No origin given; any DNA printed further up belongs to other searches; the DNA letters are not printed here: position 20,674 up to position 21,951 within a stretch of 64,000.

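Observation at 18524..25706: Self-contained five-gene operon: membrane-anchored dynamin-like GTPase, ligand-less M48-like protein, second dynamin-like GTPase, Q/N-rich TerD protein, AIM24 protein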

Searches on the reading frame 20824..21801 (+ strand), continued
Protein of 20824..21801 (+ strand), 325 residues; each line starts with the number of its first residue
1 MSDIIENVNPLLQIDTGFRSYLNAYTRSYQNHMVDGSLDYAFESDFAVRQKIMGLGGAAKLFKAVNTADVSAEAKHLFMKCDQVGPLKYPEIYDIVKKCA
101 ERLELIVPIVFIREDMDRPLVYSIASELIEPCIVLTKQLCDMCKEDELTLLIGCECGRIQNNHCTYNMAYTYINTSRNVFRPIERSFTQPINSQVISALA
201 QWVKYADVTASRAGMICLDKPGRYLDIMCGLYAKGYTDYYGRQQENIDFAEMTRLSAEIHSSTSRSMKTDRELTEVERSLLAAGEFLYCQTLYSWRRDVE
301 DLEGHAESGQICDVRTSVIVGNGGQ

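Call 51: find_homologous_proteins(query=A2, max_evalue=1e-10)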
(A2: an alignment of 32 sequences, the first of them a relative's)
Query A2 (32 sequences) (334 aa, profile of the alignment): 994 proteins with E <= 1e-10 among 7421 candidates; the best 120 are listed.
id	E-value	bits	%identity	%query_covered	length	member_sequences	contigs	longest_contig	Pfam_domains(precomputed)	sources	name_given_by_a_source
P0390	9.1e-130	451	44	96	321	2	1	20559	PF01435.25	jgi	jgi:Zn-dependent protease with chaperone function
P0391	1.1e-128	447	47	96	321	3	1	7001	PF01435.25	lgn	-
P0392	6.8e-128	444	43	97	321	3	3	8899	PF01435.25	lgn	-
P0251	1.4e-127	443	42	98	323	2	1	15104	PF01435.25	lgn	-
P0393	3.6e-127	442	44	96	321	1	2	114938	PF01435.25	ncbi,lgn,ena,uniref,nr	ncbi:M48 family metallopeptidase [Clostridium sp.]|uniref:M48 family metallopeptidase n=1 Tax=Clostr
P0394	1.4e-126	440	44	96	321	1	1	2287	PF01435.25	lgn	-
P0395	1.8e-126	440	44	96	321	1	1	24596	PF01435.25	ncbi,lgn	ncbi:MAG: M48 family metallopeptidase [Clostridiaceae bacterium]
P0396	4.1e-125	435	38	97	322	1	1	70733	PF01435.25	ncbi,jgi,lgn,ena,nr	ncbi:MAG: M48 family metallopeptidase [Goleter apudmare HA4340-LM2]|jgi:Zn-dependent protease with c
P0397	4.9e-125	435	41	96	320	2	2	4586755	PF01435.25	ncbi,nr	ncbi:M48 family metallopeptidase [Clostridium formicaceticum]|nr:M48 family metallopeptidase [Clostr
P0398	2.9e-123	429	46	96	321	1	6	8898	PF01435.25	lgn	-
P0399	3.2e-123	429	43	98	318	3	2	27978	PF01435.25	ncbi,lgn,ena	-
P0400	2.7e-122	426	41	96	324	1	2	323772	PF01435.25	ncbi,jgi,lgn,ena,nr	ncbi:MAG: peptidase M48 Ste24p [Firmicutes bacterium HGW-Firmicutes-7]|nr:MAG: peptidase M48 Ste24p 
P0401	3.0e-122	426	44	97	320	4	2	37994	PF01435.25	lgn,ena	-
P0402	4.2e-122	425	40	97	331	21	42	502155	PF01435.25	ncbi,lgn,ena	-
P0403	4.7e-122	425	42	98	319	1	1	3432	PF01435.25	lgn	-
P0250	1.5e-120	420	100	100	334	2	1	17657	PF01435.25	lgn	-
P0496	2.1e-113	397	34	88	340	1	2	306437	PF01435.25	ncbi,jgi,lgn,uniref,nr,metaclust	ncbi:M48 family metallopeptidase [Candidatus Accumulibacter vicinus]|uniref:Peptidase M48 domain-con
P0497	2.5e-113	397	40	97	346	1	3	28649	PF01435.25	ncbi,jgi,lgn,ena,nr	ncbi:MAG: M48 family metallopeptidase [Treponema sp.]|nr:M48 family metallopeptidase [Treponema sp.]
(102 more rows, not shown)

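Call 52: find_encoding_contigs(protein=P0397, flank=7000, max_places=1)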
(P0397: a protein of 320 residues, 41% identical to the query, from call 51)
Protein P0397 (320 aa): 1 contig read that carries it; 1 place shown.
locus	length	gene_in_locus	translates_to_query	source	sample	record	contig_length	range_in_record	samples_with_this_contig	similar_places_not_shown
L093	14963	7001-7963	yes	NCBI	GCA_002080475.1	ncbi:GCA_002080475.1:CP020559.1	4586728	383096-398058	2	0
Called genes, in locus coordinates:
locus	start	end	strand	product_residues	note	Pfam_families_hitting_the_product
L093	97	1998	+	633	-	PF07695:7TMR-DISM_7TM, PF06580:His_kinase, PF02518:HATPase_c, PF13581:HATPase_c_2 (faint)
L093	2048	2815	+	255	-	PF00072:Response_reg, PF04397:LytTR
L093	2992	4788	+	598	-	PF00009:GTP_EFTU (weak), PF00350:Dynamin_N, PF01926:MMR_HSR1 (weak)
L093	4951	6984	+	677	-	PF00009:GTP_EFTU (weak), PF00350:Dynamin_N, PF01926:MMR_HSR1 (faint)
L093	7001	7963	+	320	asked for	PF01435:Peptidase_M48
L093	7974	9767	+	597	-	PF00009:GTP_EFTU (weak), PF00350:Dynamin_N, PF01926:MMR_HSR1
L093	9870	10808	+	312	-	PF13240:Zn_Ribbon_1 (weak)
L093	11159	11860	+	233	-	PF00814:TsaD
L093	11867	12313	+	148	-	PF13302:Acetyltransf_3 (weak), PF00583:Acetyltransf_1, PF13673:Acetyltransf_10, PF13508:Acetyltransf_7, PF08445:FR47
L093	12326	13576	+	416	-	PF00364:Biotin_lipoyl (faint), PF25917:BSH_RND (weak), PF25954:Beta-barrel_RND_2, PF25990:Beta-barrel_YknX, PF25967:RND-MFP_C (weak), PF25975:CzcB_C (weak), PF25989:YknX_C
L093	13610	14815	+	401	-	PF12704:MacB_PCD, PF02687:FtsX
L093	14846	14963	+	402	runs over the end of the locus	PF12704:MacB_PCD, PF02687:FtsX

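Call 53: find_encoding_contigs(protein=P0396, flank=7000, max_places=1)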
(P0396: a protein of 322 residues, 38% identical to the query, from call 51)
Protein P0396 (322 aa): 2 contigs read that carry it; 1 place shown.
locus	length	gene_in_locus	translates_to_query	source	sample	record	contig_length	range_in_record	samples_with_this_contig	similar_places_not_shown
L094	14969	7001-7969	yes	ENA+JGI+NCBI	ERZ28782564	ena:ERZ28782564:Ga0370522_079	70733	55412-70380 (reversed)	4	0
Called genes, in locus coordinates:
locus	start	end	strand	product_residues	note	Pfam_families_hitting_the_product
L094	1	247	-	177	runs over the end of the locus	-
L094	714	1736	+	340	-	-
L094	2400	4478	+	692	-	PF00009:GTP_EFTU (weak), PF00350:Dynamin_N, PF01926:MMR_HSR1 (faint)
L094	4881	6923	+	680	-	PF05049:IIGP (weak), PF00009:GTP_EFTU (weak), PF00350:Dynamin_N, PF01926:MMR_HSR1 (weak)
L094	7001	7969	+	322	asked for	PF01435:Peptidase_M48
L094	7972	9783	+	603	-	PF00009:GTP_EFTU (weak), PF00350:Dynamin_N, PF01926:MMR_HSR1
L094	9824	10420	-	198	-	PF00565:SNase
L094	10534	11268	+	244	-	PF02915:Rubrerythrin (faint)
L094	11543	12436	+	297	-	PF02129:Peptidase_S15 (faint), PF05448:AXE1 (faint), PF02230:Abhydrolase_2 (faint), PF00561:Abhydrolase_1, PF12146:Hydrolase_4, PF12697:Abhydrolase_6, PF00326:Peptidase_S9, PF12146:Hydrolase_4 (weak), +2 more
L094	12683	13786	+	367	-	PF13413:HTH_25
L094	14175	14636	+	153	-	PF00578:AhpC-TSA, PF08534:Redoxin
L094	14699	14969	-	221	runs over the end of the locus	PF02482:Ribosomal_S30AE, PF16321:Ribosom_S30AE_C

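Call 54: find_encoding_contigs(protein=P0496, flank=7000, max_places=1)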
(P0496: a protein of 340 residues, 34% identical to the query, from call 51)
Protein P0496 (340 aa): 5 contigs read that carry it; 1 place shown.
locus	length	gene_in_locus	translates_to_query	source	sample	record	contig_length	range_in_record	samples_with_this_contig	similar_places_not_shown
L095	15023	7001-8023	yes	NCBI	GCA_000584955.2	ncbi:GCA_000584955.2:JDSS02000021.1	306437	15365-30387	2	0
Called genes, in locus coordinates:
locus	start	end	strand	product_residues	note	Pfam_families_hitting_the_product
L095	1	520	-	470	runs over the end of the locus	-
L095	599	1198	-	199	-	-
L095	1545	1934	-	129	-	-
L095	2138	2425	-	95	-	-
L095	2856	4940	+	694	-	PF00009:GTP_EFTU, PF00350:Dynamin_N, PF01926:MMR_HSR1 (weak)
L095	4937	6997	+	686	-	PF00009:GTP_EFTU (faint), PF00350:Dynamin_N, PF01926:MMR_HSR1 (faint)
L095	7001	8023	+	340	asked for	PF01435:Peptidase_M48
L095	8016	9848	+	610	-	-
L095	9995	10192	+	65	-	PF04014:MazE_antitoxin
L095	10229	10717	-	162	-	-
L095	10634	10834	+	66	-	-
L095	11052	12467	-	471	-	PF02321:OEP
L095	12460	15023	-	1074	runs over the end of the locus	PF00873:ACR_tran, PF03176:MMPL (weak)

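Call 55: find_encoding_contigs(protein=P0497, flank=7000, max_places=1)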
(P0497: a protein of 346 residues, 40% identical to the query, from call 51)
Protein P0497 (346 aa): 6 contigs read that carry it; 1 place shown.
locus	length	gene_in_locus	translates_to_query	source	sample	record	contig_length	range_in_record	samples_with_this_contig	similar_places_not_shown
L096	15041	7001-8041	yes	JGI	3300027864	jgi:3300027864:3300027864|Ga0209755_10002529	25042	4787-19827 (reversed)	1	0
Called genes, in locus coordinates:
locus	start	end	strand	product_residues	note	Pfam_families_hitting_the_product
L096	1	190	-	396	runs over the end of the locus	PF00009:GTP_EFTU, PF03144:GTP_EFTU_D2, PF03143:GTP_EFTU_D3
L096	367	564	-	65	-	-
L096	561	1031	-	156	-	PF00177:Ribosomal_S7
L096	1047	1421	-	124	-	PF00164:Ribosom_S12_S23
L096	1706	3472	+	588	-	PF00009:GTP_EFTU (faint), PF00350:Dynamin_N, PF01926:MMR_HSR1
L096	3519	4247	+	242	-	PF12773:DZR, PF13240:Zn_Ribbon_1 (faint), PF14446:Prok-RING_1 (faint), PF17032:Zn_ribbon_15 (faint), PF18912:DZR_2 (faint)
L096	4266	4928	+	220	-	PF13240:Zn_Ribbon_1 (weak)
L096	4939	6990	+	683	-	PF05049:IIGP (faint), PF00009:GTP_EFTU, PF00350:Dynamin_N, PF01926:MMR_HSR1, PF21808:Dynamin-like_hel_bact (weak)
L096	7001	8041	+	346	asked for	PF01435:Peptidase_M48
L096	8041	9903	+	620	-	PF00009:GTP_EFTU, PF00350:Dynamin_N, PF01926:MMR_HSR1 (weak), PF04548:AIG1 (faint)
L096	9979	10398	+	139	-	PF14539:DUF4442 (weak), PF03061:4HBT (weak)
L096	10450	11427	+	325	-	PF00756:Esterase (weak), PF00561:Abhydrolase_1 (faint), PF12697:Abhydrolase_6 (weak)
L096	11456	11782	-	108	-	-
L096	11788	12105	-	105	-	PF09723:Zn_ribbon_8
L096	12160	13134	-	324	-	PF20740:TP0453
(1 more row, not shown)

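Call 56: search_solved_structures(query=L094:2400-4478:+, max_evalue=0.00001, show_alignments=0)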
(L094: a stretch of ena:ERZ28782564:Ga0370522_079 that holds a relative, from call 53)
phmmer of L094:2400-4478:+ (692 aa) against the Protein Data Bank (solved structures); distinct sequences matched with E-value up to 0.00001: 7.
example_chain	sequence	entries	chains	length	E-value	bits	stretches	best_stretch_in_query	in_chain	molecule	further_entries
2j68_A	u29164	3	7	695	1e-31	113.5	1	23-630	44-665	BACTERIAL DYNAMIN-LIKE PROTEIN | DYNAMIN FAMILY PROTEIN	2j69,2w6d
5owv_C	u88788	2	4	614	3.5e-12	48.9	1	49-181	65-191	GTP-binding protein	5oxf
5owv_A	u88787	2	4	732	1e-08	37.5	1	31-107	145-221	GTP-binding protein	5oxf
6j72_A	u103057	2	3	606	9.7e-08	34.3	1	30-205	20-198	Isoniazid inducible gene protein IniA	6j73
9kff_A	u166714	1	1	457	6.7e-06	28.2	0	39-88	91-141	Mitofusin FZO1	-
9kfd_A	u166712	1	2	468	7.8e-06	28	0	39-88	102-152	Mitofusin FZO1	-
9kfe_A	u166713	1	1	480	9.3e-06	27.7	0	39-88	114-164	Mitofusin FZO1,Mitofusin FZO1,Fzo1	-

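Call 57: search_solved_structures(query=L094:4881-6923:+, max_evalue=0.00001)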
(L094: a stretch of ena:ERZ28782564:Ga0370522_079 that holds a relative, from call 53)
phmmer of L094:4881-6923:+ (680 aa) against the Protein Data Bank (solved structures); distinct sequences matched with E-value up to 0.00001: 7.
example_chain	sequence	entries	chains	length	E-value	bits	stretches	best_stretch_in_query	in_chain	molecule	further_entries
2j68_A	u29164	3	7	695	1.6e-31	112.9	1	34-658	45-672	BACTERIAL DYNAMIN-LIKE PROTEIN | DYNAMIN FAMILY PROTEIN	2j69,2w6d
5owv_C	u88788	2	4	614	5.6e-13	51.7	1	56-207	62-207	GTP-binding protein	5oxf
5owv_A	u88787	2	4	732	3.3e-09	39.3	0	112-242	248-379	GTP-binding protein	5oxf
6j72_A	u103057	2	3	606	1.7e-08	36.9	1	57-216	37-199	Isoniazid inducible gene protein IniA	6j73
9kfd_A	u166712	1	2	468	2.3e-06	29.9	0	25-98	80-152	Mitofusin FZO1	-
9kff_A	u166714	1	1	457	4.5e-06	28.9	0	40-98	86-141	Mitofusin FZO1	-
9kfe_A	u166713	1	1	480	4.7e-06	28.9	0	39-98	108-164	Mitofusin FZO1,Mitofusin FZO1,Fzo1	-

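Call 58: search_solved_structures(query=L094:7972-9783:+, max_evalue=0.00001)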
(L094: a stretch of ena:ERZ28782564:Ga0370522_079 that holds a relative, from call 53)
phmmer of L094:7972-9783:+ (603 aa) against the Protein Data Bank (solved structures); distinct sequences matched with E-value up to 0.00001: 4.
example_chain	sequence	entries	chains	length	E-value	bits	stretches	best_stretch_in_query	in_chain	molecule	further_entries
2j68_A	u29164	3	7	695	1.3e-17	67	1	15-228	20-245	BACTERIAL DYNAMIN-LIKE PROTEIN | DYNAMIN FAMILY PROTEIN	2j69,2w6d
6j72_A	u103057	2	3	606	7.1e-08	34.9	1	59-207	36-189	Isoniazid inducible gene protein IniA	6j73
5owv_C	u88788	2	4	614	1.6e-07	33.8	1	46-318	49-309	GTP-binding protein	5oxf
5owv_A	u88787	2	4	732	2.5e-06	29.8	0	30-119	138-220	GTP-binding protein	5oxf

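Call 61: find_related_loci(query=A2, collection=metagenome_contigs, flank=8000)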
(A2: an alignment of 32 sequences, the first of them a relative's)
Query A2 (334 aa) in metagenome_contigs; peptide patterns used: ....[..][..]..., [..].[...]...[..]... (x = any residue, [..] = any of these).
600 stretches matched a pattern (row limit reached: there are more); 543 encode a relative of the query (tblastn E <= 1e-3); the best 80 are kept; 80 distinct loci.
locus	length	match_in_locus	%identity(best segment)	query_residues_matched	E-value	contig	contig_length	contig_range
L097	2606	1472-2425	48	6-327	8e-112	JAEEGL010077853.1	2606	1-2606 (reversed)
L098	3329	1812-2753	48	10-331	1e-105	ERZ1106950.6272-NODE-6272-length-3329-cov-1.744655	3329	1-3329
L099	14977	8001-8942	45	10-330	2e-100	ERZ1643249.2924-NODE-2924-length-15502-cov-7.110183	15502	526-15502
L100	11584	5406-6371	43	6-334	2e-94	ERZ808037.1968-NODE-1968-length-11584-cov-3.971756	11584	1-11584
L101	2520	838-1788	44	6-329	4e-96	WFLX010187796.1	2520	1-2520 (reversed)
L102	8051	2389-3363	43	1-330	7e-93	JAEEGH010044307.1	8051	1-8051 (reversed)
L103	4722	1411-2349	44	10-333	1e-91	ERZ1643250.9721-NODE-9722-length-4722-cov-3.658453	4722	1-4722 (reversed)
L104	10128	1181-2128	43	9-329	3e-89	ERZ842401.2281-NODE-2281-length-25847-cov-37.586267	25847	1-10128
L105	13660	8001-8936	44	11-331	3e-87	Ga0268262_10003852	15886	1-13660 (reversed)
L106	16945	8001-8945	44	9-333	6e-86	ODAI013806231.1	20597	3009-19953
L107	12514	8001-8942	43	10-333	7e-86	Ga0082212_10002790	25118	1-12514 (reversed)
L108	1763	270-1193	44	10-329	1e-89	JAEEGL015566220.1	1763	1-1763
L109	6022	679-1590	42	9-327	5e-85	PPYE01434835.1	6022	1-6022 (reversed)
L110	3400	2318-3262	41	11-334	4e-85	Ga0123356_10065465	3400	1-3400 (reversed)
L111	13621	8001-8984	41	9-334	5e-84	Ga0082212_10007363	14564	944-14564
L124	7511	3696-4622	41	11-330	2e-78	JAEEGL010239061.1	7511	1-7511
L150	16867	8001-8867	41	11-305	9e-66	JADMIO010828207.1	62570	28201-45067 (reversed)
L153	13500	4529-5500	37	9-333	3e-65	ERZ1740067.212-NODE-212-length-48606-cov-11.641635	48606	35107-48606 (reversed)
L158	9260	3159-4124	37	11-327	8e-61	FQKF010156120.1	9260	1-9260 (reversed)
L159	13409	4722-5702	34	8-327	1e-60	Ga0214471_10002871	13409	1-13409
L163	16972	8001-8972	35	11-327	1e-58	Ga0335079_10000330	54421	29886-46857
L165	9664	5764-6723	36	8-325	1e-58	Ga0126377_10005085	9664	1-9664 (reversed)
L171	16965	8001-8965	40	11-327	4e-52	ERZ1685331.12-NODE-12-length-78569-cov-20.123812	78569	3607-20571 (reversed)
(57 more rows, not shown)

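Call 62: find_related_loci(query=A2, collection=viral_contigs, flank=8000)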
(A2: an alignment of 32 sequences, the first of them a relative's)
Query A2 (334 aa) in viral_contigs; peptide patterns used: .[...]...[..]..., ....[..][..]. (x = any residue, [..] = any of these).
57 stretches matched a pattern, but none encodes a relative of the query by tblastn (E <= 1e-3).

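Call 85: search_protein_families(library=pfam, proteins=[L124:4633-7077:+, L153:5534-8179:+, L158:4173-6920:+, L159:5764-8079:+, L163:8986-11394:+, L165:6739-9174:+, L171:8990-11761:+, L150:4574-7882:+], max_evalue=0.001)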
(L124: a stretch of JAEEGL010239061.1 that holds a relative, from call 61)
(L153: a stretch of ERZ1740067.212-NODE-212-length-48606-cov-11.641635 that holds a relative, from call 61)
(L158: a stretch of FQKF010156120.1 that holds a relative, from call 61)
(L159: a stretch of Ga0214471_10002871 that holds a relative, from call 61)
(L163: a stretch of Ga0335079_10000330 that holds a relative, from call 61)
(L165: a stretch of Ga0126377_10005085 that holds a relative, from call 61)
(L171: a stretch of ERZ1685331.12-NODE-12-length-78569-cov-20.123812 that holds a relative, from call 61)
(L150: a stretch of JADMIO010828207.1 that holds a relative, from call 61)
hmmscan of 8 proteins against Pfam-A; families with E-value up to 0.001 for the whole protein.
L124:4633-7077:+ (814 aa): 6 families
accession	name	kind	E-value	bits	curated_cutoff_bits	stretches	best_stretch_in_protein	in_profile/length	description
PF00350.29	Dynamin_N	-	5e-27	95.4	27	1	61-218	1-166/168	Dynamin family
PF13676.11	TIR_2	-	5.6e-19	69.2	28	1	680-771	1-98/122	TIR domain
PF01926.29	MMR_HSR1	-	2.4e-10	40.9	21.9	1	60-218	1-112/113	50S ribosome-binding GTPase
PF00009.33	GTP_EFTU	-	7.4e-07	29.4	26.5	1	60-257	5-172/188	Elongation factor Tu GTP binding domain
PF01582.25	TIR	-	5.1e-05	23.6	21.3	1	686-760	12-87/179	TIR domain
PF00735.24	Septin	-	9.5e-05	22.2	26.2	1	58-170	4-80/280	Septin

L153:5534-8179:+ (881 aa): 4 families
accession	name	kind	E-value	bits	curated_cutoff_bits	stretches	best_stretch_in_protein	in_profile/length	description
PF00350.29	Dynamin_N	-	4.8e-21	75.9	27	1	341-498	1-166/168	Dynamin family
PF12770.12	CHAT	-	3.8e-08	33.6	24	1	11-175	82-267/289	CHAT domain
PF01926.29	MMR_HSR1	-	1.6e-07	31.9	21.9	1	341-474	2-90/113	50S ribosome-binding GTPase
PF00009.33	GTP_EFTU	-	1.7e-06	28.2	26.5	1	339-536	4-151/188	Elongation factor Tu GTP binding domain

L158:4173-6920:+ (915 aa): 5 families
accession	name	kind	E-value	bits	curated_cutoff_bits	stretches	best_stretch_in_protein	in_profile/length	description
PF00069.31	Pkinase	-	2.8e-31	109.3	31.7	1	18-268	1-253/263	Protein kinase domain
PF00350.29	Dynamin_N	-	8.8e-21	75.1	27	1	374-532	1-167/168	Dynamin family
PF07714.23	PK_Tyr_Ser-Thr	-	1.6e-20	74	23.1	1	19-268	2-250/258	Protein tyrosine and serine/threonine kinase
PF01926.29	MMR_HSR1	-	4e-08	33.8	21.9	1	374-531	2-112/113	50S ribosome-binding GTPase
PF00009.33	GTP_EFTU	-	1.1e-05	25.6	26.5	1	374-575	6-151/188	Elongation factor Tu GTP binding domain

L159:5764-8079:+ (771 aa): 4 families
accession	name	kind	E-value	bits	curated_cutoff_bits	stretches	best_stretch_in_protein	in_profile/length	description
PF00350.29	Dynamin_N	-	1.4e-19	71.2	27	1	223-380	1-165/168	Dynamin family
PF13676.11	TIR_2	-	2.4e-16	60.8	28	1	6-124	1-109/122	TIR domain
PF01926.29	MMR_HSR1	-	1.1e-09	38.9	21.9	1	223-364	2-98/113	50S ribosome-binding GTPase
PF01582.25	TIR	-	1.6e-06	28.5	21.3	1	6-98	4-95/179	TIR domain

L163:8986-11394:+ (802 aa): 5 families
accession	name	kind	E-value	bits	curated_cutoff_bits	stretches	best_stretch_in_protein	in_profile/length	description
PF00350.29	Dynamin_N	-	1.1e-21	78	27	1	241-399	1-167/168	Dynamin family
PF13676.11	TIR_2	-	2.4e-16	60.8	28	1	21-119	1-95/122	TIR domain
PF01926.29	MMR_HSR1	-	8.5e-10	39.2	21.9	1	241-398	2-112/113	50S ribosome-binding GTPase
PF01582.25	TIR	-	2.9e-07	30.9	21.3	1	21-113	4-95/179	TIR domain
PF00009.33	GTP_EFTU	-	1.3e-05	25.3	26.5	1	240-432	5-151/188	Elongation factor Tu GTP binding domain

L165:6739-9174:+ (811 aa): 4 families
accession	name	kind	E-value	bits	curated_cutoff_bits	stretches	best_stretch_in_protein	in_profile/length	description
PF00350.29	Dynamin_N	-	2.2e-22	80.3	27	1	264-419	2-165/168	Dynamin family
PF13676.11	TIR_2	-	9.7e-11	42.7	28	1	5-117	1-105/122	TIR domain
PF00009.33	GTP_EFTU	-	1.1e-07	32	26.5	1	356-456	71-170/188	Elongation factor Tu GTP binding domain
PF01926.29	MMR_HSR1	-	5.2e-07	30.2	21.9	1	264-406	3-100/113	50S ribosome-binding GTPase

L171:8990-11761:+ (923 aa): 5 families
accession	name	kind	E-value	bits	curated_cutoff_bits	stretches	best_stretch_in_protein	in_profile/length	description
PF00069.31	Pkinase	-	5.2e-29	101.9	31.7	1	26-276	1-253/263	Protein kinase domain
PF00350.29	Dynamin_N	-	9e-19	68.6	27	1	382-540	1-167/168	Dynamin family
PF07714.23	PK_Tyr_Ser-Thr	-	2.4e-17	63.5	23.1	1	27-276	2-250/258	Protein tyrosine and serine/threonine kinase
PF01926.29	MMR_HSR1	-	2.8e-07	31.1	21.9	1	382-539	2-112/113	50S ribosome-binding GTPase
PF00009.33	GTP_EFTU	-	2.4e-05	24.4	26.5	0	473-583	69-151/188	Elongation factor Tu GTP binding domain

L150:4574-7882:+ (1102 aa): 4 families
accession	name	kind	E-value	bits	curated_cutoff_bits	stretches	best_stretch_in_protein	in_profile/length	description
PF00350.29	Dynamin_N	-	9.4e-31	107.5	27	1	481-641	1-167/168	Dynamin family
PF00009.33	GTP_EFTU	-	1.5e-08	34.9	26.5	1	479-706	4-173/188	Elongation factor Tu GTP binding domain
PF01926.29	MMR_HSR1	-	5.7e-07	30.1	21.9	1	481-619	2-93/113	50S ribosome-binding GTPase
PF05049.19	IIGP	-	2e-05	24.3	24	1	454-498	11-55/375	Interferon-inducible GTPase (IIGP)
